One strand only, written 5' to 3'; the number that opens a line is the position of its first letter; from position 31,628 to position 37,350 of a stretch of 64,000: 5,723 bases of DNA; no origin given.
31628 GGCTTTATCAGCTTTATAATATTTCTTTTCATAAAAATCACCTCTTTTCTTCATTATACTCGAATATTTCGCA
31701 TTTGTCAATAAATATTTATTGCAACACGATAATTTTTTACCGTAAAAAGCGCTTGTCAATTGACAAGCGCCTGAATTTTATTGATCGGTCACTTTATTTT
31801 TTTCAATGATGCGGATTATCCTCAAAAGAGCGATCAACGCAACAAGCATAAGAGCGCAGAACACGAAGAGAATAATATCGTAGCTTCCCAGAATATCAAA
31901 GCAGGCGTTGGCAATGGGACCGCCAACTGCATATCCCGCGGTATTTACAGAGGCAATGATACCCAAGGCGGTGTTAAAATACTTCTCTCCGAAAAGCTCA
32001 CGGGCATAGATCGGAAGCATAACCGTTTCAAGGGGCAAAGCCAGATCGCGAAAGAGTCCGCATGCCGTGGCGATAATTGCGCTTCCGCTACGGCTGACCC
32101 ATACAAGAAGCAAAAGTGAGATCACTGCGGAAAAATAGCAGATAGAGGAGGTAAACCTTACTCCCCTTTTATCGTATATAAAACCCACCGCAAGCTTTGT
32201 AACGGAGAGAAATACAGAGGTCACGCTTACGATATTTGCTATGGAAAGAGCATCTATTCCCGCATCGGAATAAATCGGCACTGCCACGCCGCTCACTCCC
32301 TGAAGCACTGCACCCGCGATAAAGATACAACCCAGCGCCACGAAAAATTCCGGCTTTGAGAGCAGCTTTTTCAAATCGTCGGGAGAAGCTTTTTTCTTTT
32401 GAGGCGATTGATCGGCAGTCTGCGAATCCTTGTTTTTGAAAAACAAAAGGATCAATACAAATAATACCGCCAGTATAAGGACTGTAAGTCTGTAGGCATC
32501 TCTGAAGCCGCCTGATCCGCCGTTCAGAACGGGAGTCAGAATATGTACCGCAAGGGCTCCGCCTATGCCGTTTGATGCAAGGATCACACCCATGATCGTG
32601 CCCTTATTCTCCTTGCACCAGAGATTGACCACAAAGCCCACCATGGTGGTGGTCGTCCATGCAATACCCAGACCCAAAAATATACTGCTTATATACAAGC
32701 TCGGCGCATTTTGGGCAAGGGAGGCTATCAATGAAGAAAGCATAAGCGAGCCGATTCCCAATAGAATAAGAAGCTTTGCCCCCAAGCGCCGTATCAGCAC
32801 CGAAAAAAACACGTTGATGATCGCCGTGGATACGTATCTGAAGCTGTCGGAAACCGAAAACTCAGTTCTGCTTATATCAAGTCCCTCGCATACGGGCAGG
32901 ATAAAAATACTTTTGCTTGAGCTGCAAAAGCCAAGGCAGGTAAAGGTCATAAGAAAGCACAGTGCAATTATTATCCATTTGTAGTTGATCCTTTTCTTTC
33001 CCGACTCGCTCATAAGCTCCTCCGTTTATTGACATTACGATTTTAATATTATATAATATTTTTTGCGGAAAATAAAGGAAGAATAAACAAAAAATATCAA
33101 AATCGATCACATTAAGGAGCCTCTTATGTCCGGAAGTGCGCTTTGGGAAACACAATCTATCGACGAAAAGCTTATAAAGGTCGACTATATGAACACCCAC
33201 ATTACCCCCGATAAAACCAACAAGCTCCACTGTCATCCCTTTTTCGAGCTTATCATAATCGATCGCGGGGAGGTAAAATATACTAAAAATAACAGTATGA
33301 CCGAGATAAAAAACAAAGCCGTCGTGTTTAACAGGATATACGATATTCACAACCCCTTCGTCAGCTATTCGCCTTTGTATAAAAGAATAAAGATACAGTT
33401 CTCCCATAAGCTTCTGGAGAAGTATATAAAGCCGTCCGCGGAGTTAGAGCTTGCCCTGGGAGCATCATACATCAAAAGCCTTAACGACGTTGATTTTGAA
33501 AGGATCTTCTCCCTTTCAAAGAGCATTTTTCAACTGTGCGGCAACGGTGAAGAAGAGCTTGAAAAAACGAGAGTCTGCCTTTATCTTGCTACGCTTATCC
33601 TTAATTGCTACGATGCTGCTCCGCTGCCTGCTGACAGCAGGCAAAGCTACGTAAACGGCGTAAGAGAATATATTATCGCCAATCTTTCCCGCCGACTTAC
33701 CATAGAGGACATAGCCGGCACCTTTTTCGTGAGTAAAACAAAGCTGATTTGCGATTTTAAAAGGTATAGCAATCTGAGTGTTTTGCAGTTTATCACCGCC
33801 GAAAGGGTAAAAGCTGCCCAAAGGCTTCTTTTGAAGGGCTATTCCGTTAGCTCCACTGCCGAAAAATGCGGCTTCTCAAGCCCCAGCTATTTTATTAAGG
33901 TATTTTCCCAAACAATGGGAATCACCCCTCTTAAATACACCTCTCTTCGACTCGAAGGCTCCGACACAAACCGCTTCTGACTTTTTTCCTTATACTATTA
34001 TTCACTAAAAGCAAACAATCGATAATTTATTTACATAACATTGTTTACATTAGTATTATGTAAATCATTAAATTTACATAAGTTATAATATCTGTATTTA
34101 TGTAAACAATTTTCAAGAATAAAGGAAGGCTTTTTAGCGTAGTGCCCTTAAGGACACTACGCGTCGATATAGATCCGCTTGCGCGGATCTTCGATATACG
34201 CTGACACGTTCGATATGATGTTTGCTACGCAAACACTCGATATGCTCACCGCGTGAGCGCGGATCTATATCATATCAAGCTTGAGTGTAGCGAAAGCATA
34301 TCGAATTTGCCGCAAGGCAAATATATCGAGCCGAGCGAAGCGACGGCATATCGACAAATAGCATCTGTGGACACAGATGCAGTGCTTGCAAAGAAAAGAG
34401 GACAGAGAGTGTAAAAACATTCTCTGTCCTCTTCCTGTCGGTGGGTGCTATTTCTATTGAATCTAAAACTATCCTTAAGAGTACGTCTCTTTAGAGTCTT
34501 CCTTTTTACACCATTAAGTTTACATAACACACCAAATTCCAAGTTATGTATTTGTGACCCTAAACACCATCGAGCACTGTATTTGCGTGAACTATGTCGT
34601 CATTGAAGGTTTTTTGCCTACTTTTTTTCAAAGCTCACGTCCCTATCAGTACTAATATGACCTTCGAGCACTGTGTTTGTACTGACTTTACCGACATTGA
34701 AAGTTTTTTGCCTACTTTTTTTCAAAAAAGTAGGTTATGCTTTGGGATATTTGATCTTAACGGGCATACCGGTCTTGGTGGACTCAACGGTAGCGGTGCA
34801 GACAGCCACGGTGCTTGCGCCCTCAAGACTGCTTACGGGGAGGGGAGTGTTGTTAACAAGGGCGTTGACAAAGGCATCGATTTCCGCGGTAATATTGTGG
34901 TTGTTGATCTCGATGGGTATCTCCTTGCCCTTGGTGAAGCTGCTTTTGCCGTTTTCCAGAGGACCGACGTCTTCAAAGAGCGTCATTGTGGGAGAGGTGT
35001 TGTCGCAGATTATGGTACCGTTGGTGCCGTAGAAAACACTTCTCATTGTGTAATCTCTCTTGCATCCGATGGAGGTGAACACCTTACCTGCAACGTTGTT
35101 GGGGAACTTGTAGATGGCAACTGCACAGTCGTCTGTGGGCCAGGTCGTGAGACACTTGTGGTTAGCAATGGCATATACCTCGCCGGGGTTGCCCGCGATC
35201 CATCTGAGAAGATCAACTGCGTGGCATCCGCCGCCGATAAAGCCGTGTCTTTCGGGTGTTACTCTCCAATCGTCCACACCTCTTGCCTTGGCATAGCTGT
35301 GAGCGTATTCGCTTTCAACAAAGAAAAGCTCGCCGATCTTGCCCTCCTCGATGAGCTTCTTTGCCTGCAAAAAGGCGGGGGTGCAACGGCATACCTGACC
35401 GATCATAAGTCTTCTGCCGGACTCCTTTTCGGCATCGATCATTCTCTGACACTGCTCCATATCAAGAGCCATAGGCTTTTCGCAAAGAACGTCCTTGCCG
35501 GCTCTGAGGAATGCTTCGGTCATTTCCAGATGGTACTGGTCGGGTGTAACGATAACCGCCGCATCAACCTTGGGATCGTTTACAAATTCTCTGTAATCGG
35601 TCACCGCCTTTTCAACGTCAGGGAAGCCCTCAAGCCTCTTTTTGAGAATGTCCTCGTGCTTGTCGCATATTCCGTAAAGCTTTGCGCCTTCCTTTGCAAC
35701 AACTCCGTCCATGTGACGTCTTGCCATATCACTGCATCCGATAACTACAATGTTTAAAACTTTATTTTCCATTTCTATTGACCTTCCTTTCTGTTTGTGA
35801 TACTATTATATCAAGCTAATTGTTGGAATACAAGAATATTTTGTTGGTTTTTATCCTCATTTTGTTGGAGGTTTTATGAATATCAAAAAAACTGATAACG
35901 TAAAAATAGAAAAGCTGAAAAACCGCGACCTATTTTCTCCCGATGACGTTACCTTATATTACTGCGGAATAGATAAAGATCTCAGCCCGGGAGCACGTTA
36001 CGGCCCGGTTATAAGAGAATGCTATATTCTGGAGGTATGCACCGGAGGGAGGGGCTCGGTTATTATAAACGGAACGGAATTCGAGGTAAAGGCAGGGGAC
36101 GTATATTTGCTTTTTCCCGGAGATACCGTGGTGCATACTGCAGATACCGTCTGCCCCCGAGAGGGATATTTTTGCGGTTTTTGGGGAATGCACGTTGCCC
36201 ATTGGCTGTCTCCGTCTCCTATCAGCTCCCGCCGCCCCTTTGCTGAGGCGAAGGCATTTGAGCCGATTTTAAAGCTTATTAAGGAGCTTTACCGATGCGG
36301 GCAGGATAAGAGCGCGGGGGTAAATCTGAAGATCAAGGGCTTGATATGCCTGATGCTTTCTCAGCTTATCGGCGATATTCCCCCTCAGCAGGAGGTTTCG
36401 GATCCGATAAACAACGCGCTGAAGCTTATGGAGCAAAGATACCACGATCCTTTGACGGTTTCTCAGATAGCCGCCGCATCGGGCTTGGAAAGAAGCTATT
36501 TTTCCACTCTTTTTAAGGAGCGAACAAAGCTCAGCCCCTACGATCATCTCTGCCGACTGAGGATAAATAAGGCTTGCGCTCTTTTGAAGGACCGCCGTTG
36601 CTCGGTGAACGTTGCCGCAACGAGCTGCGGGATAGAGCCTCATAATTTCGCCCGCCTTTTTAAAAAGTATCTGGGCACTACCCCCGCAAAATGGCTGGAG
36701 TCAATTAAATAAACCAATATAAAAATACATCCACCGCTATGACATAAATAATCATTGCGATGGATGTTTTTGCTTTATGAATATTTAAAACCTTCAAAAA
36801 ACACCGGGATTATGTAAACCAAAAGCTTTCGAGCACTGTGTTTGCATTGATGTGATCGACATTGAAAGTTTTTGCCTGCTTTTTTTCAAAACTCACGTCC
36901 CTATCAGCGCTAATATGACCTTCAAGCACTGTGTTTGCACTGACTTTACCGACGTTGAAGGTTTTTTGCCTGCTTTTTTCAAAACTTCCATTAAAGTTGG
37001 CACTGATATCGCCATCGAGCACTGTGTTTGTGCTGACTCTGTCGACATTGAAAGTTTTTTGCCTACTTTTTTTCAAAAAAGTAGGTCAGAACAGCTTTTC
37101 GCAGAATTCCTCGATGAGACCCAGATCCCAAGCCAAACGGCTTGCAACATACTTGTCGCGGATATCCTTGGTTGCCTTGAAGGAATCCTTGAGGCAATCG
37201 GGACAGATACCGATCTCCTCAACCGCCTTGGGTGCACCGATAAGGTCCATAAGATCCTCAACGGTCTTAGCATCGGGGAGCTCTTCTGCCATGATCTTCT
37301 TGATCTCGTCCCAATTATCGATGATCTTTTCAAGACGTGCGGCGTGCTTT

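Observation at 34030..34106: Recurrent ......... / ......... inverted-repeat boxes mark the ends of the repeat modules, mostly in 3' intergenic regions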

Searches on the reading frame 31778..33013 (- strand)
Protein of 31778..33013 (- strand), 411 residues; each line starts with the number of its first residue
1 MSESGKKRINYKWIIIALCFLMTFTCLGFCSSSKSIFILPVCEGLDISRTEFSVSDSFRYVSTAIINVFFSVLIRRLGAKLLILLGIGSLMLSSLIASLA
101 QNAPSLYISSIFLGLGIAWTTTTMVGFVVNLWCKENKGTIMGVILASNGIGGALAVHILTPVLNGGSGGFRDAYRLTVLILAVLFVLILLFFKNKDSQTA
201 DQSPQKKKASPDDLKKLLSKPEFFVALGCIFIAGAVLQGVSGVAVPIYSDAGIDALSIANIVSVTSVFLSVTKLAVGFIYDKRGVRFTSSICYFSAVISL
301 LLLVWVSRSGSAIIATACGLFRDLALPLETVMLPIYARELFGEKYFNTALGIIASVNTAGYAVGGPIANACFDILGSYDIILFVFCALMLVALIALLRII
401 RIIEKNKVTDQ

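Call 13: search_protein_families(library=pfam, proteins=[window:31778-33013:-])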
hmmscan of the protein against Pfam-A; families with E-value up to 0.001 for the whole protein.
window:31778-33013:- (411 aa): 2 families
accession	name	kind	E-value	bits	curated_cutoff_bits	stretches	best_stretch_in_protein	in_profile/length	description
PF07690.21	MFS_1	-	2.7e-35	122.4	33.4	2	25-317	5-299/347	Major Facilitator Superfamily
PF12832.13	MFS_1_like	-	3.9e-07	29.9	25.2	1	150-376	136-366/373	MFS_1 like family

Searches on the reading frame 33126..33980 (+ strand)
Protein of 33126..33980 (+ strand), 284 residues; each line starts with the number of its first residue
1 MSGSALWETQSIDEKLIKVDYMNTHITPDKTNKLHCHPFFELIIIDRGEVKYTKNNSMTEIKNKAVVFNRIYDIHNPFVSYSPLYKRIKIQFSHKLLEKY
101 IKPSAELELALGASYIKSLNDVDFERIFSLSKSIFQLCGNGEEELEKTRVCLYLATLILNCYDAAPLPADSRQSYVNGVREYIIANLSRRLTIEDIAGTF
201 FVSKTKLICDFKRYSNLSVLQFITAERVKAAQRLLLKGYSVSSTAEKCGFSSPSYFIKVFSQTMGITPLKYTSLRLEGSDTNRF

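Call 13: search_protein_families(library=pfam, proteins=[window:33126-33980:+])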
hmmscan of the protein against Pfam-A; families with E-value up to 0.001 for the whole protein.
window:33126-33980:+ (284 aa): 2 families
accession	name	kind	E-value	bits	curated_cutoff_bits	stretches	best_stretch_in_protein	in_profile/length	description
PF12833.13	HTH_18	-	3e-16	59.9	33.6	1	197-271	2-77/80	Helix-turn-helix domain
PF00165.29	HTH_AraC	-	3.8e-14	52.8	26.6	1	239-271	9-40/42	Bacterial regulatory helix-turn-helix proteins, AraC family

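Call 35: find_encoding_contigs(protein=window:33126-33980:+, flank=6000, max_places=10)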
Protein window:33126-33980:+ (284 aa): 23 contigs read that carry it; 10 places shown.
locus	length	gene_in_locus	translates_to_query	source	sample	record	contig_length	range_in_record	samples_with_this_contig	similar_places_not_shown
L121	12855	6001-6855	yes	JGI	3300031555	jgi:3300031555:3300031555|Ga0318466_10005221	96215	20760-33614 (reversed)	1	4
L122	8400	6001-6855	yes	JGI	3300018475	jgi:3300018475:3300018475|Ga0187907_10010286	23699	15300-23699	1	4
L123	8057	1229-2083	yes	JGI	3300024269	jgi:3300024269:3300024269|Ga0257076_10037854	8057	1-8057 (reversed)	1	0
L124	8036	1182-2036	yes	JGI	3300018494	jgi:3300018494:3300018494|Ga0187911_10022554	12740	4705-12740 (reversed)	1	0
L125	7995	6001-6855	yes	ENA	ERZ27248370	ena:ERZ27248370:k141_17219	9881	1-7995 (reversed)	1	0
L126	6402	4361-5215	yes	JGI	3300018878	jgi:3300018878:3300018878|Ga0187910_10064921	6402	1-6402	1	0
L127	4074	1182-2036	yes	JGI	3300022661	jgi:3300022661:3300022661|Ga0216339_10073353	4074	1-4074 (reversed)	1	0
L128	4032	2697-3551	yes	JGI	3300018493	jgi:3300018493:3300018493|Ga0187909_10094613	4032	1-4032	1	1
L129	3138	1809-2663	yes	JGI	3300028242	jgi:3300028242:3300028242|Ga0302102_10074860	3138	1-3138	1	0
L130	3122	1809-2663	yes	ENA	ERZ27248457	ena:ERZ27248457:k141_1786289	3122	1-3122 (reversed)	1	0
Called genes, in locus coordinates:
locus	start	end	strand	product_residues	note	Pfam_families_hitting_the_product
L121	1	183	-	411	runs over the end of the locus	PF13306:LRR_5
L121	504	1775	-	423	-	-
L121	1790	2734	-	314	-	PF16126:DUF4838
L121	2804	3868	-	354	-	PF01266:DAO (faint), PF01494:FAD_binding_3 (weak)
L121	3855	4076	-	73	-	PF13443:HTH_26, PF01381:HTH_3 (weak)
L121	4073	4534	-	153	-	PF11188:DUF2975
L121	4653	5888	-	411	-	PF07690:MFS_1, PF12832:MFS_1_like (faint), PF07690:MFS_1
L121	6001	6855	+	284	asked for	PF12833:HTH_18, PF00165:HTH_AraC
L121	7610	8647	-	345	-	PF01408:GFO_IDH_MocA, PF03447:NAD_binding_3 (weak), PF02894:GFO_IDH_MocA_C, PF22725:GFO_IDH_MocA_C3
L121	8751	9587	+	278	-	PF02311:AraC_binding (weak), PF00165:HTH_AraC (weak), PF12833:HTH_18, PF00165:HTH_AraC (weak)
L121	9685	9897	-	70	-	-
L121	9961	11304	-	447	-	PF00465:Fe-ADH, PF13685:Fe-ADH_2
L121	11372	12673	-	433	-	PF01229:Glyco_hydro_39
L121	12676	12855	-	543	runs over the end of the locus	PF00795:CN_hydrolase, PF03009:GDPD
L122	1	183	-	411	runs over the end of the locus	PF13306:LRR_5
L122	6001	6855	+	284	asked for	PF12833:HTH_18, PF00165:HTH_AraC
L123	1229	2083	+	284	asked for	PF12833:HTH_18, PF00165:HTH_AraC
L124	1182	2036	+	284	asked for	PF12833:HTH_18, PF00165:HTH_AraC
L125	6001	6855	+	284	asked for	PF12833:HTH_18, PF00165:HTH_AraC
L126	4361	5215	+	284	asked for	PF12833:HTH_18, PF00165:HTH_AraC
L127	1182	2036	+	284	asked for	PF12833:HTH_18, PF00165:HTH_AraC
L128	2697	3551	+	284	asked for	PF12833:HTH_18, PF00165:HTH_AraC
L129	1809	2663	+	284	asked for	PF12833:HTH_18, PF00165:HTH_AraC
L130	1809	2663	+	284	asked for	PF12833:HTH_18, PF00165:HTH_AraC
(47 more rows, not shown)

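Call 57: find_homologous_proteins(query=window:33126-33980:+, max_evalue=1e-40)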
Query window:33126-33980:+ (284 aa): 20 proteins with E <= 1e-40 among 856 candidates.
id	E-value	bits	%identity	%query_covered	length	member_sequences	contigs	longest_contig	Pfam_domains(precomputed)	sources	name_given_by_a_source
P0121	3.1e-179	612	97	100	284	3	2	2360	PF12833.14,PF00165.30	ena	-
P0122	3.1e-87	311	59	85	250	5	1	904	PF12833.14,PF00165.30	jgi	jgi:AraC-like DNA-binding protein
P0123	4.8e-61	225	43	91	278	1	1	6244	PF12833.14,PF00165.30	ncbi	-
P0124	5.0e-61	225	40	91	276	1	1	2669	PF12833.14,PF00165.30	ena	-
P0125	1.6e-60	223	42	92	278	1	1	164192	PF12833.14,PF02311.26,PF00165.30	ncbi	-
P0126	8.1e-60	221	42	90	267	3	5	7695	PF12833.14,PF00165.30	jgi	-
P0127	3.6e-59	219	41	92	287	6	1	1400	PF12833.14,PF00165.30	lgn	-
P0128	2.8e-58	216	39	94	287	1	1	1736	PF12833.14,PF02311.26,PF00165.30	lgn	-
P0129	3.8e-58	215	42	89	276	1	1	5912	PF12833.14,PF00165.30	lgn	-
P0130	1.3e-54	204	37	95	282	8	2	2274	PF12833.14,PF02311.26,PF00165.30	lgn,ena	-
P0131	2.0e-53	200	40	89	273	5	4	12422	PF12833.14,PF07883.18,PF02311.26,PF00165.30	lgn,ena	-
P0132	3.5e-53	199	41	89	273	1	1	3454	PF12833.14,PF00165.30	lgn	-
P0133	8.3e-53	198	38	90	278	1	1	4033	PF12833.14,PF00165.30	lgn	-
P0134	8.7e-53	198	40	89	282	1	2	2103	PF12833.14,PF07883.18,PF00165.30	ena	-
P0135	1.1e-52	198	39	90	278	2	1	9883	PF12833.14,PF00165.30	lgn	-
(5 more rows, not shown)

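Call 58: find_encoding_contigs(protein=P0121, flank=3000, max_places=4)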
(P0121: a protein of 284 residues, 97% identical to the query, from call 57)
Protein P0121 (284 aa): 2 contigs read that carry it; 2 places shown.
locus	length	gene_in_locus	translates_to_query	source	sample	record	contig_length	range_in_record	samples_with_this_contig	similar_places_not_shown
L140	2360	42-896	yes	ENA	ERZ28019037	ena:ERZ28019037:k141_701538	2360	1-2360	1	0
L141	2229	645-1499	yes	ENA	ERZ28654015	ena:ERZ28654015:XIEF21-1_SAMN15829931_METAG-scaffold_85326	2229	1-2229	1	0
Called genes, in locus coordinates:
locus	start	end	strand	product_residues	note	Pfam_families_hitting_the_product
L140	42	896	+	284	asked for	PF12833:HTH_18, PF00165:HTH_AraC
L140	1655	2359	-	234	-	?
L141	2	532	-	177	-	?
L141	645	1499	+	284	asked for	PF12833:HTH_18, PF00165:HTH_AraC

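Call 59: find_encoding_contigs(protein=P0122, flank=3000, max_places=4)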
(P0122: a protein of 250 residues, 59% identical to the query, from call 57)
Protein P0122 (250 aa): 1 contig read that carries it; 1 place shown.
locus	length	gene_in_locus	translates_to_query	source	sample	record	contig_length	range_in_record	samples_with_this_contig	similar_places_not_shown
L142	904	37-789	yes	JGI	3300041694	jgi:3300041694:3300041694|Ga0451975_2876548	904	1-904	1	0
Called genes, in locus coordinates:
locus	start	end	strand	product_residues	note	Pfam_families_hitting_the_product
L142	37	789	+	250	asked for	PF12833:HTH_18, PF00165:HTH_AraC (weak)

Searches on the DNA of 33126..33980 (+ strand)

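Call 76: search_rna_families(sources=[L140, L141], threshold=evalue, max_evalue=1)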
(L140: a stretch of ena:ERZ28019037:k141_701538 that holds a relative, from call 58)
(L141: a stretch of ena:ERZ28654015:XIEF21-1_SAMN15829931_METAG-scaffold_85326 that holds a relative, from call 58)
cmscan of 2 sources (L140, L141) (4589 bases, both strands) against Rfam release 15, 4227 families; matches with E-value up to 1: 0.
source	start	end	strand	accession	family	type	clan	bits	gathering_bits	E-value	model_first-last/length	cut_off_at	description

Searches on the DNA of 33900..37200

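Call 33: search_rna_families(source=window, start=33900, end=37200, threshold=evalue, max_evalue=1)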
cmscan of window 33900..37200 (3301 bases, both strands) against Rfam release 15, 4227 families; matches with E-value up to 1: 1.
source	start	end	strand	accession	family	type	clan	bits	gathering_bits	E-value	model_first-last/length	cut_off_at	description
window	34395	34433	-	RF03831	mir-627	Gene; miRNA;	-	19.7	86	0.88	26-64/87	no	mir-627 microRNA precursor family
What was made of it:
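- Closest known: Gut-1 RNA motif. Different: Block A uses a different word (TCGATAT) and gives no match (call 33).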

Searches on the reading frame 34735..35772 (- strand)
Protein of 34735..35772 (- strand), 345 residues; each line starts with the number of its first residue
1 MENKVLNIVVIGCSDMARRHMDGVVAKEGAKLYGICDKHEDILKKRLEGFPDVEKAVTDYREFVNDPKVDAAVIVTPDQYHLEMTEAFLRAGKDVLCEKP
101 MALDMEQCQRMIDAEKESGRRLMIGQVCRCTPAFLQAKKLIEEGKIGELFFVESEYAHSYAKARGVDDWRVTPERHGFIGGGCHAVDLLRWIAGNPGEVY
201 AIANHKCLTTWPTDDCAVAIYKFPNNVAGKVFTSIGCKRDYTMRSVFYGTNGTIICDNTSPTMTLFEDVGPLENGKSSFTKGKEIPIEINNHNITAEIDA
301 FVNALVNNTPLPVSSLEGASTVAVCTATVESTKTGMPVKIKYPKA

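Call 13: search_protein_families(library=pfam, proteins=[window:34735-35772:-])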
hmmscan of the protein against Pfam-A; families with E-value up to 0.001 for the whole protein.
window:34735-35772:- (345 aa): 4 families
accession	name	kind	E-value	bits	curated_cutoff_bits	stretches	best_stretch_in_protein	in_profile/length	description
PF01408.29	GFO_IDH_MocA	-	8.6e-27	94.7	24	1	6-125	1-119/120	Oxidoreductase family, NAD-binding Rossmann fold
PF22725.1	GFO_IDH_MocA_C3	-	5.5e-22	78.5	27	1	134-254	1-123/124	GFO/IDH/MocA C-terminal domain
PF02894.22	GFO_IDH_MocA_C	-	4.7e-20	72.8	22.9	1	138-340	1-218/218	Oxidoreductase family, C-terminal alpha/beta domain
PF03447.22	NAD_binding_3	-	6.7e-06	27.2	24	1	29-123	21-114/116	Homoserine dehydrogenase, NAD binding domain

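Call 48: find_homologous_proteins(query=window:34735-35772:-, max_evalue=1e-60)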
Query window:34735-35772:- (345 aa): 2922 proteins with E <= 1e-60 among 5324 candidates; the best 120 are listed.
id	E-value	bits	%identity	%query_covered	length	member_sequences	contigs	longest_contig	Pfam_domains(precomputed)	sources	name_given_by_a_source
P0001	6.2e-228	774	97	100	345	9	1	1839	PF01408.29,PF22725.2,PF02894.23,PF03447.23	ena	-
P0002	4.0e-166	570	71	100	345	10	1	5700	PF01408.29,PF22725.2,PF02894.23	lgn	-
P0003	3.8e-165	567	71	100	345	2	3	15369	PF01408.29,PF22725.2,PF02894.23,PF03447.23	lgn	-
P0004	1.9e-162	558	71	99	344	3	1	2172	PF01408.29,PF22725.2,PF02894.23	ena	-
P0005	1.7e-161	555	72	99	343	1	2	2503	PF01408.29,PF22725.2,PF02894.23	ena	-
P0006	2.0e-161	555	71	99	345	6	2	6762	PF01408.29,PF22725.2,PF02894.23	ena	-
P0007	5.0e-161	554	69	100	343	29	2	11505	PF01408.29,PF22725.2,PF02894.23,PF03447.23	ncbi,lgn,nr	ncbi:MAG: Gfo/Idh/MocA family oxidoreductase [Clostridia bacterium]|nr:Gfo/Idh/MocA family oxidoredu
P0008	2.9e-160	551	71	99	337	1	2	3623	PF01408.29,PF22725.2,PF02894.23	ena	-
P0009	1.1e-159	549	70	99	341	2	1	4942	PF01408.29,PF22725.2,PF02894.23,PF03447.23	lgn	-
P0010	1.5e-159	549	72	100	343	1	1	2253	PF01408.29,PF22725.2,PF02894.23,PF03447.23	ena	-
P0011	2.2e-159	548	70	99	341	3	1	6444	PF01408.29,PF22725.2,PF02894.23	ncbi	-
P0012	4.3e-159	547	70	99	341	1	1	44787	PF01408.29,PF22725.2,PF02894.23,PF03447.23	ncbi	-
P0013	8.8e-159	546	70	99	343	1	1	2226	PF01408.29,PF22725.2,PF02894.23,PF03447.23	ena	-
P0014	1.3e-158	546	68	100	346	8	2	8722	PF01408.29,PF22725.2,PF02894.23,PF03447.23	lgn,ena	-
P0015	1.8e-158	545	70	99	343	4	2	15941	PF01408.29,PF22725.2,PF02894.23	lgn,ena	-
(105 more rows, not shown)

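Call 49: find_encoding_contigs(protein=P0001, flank=3000, max_places=4)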
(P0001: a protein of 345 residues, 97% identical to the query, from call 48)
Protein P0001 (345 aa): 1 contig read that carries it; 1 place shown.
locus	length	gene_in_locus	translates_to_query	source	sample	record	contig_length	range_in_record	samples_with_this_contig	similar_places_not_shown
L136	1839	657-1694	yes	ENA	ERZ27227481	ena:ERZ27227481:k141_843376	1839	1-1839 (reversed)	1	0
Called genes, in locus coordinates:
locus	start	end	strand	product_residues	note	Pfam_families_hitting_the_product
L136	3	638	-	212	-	?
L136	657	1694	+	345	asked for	PF01408:GFO_IDH_MocA, PF03447:NAD_binding_3 (weak), PF02894:GFO_IDH_MocA_C, PF22725:GFO_IDH_MocA_C3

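Call 50: find_encoding_contigs(protein=P0003, flank=5000, max_places=3)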
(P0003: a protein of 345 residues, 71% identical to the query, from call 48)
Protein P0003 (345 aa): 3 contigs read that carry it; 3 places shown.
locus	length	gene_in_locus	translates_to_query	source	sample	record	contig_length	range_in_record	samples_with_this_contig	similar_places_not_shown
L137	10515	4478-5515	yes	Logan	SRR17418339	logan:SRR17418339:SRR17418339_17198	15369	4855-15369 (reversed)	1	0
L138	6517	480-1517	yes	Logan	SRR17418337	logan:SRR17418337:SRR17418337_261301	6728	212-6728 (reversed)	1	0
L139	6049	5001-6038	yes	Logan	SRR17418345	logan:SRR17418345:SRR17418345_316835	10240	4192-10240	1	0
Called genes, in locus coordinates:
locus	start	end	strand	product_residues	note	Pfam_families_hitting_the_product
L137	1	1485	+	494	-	?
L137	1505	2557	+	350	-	PF22244:GCE_fung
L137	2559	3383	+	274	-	PF20434:BD-FAE, PF07859:Abhydrolase_3, PF00326:Peptidase_S9 (weak)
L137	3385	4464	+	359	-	PF00144:Beta-lactamase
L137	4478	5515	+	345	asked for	PF01408:GFO_IDH_MocA, PF03447:NAD_binding_3 (faint), PF02894:GFO_IDH_MocA_C, PF22725:GFO_IDH_MocA_C3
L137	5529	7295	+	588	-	PF09479:Flg_new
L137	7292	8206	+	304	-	-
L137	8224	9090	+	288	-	-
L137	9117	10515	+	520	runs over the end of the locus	PF01547:SBP_bac_1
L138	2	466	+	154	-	?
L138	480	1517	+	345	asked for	PF01408:GFO_IDH_MocA, PF03447:NAD_binding_3 (faint), PF02894:GFO_IDH_MocA_C, PF22725:GFO_IDH_MocA_C3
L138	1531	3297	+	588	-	PF09479:Flg_new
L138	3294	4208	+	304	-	-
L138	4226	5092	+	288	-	-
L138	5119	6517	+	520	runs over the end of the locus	PF01547:SBP_bac_1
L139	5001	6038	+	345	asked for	PF01408:GFO_IDH_MocA, PF03447:NAD_binding_3 (faint), PF02894:GFO_IDH_MocA_C, PF22725:GFO_IDH_MocA_C3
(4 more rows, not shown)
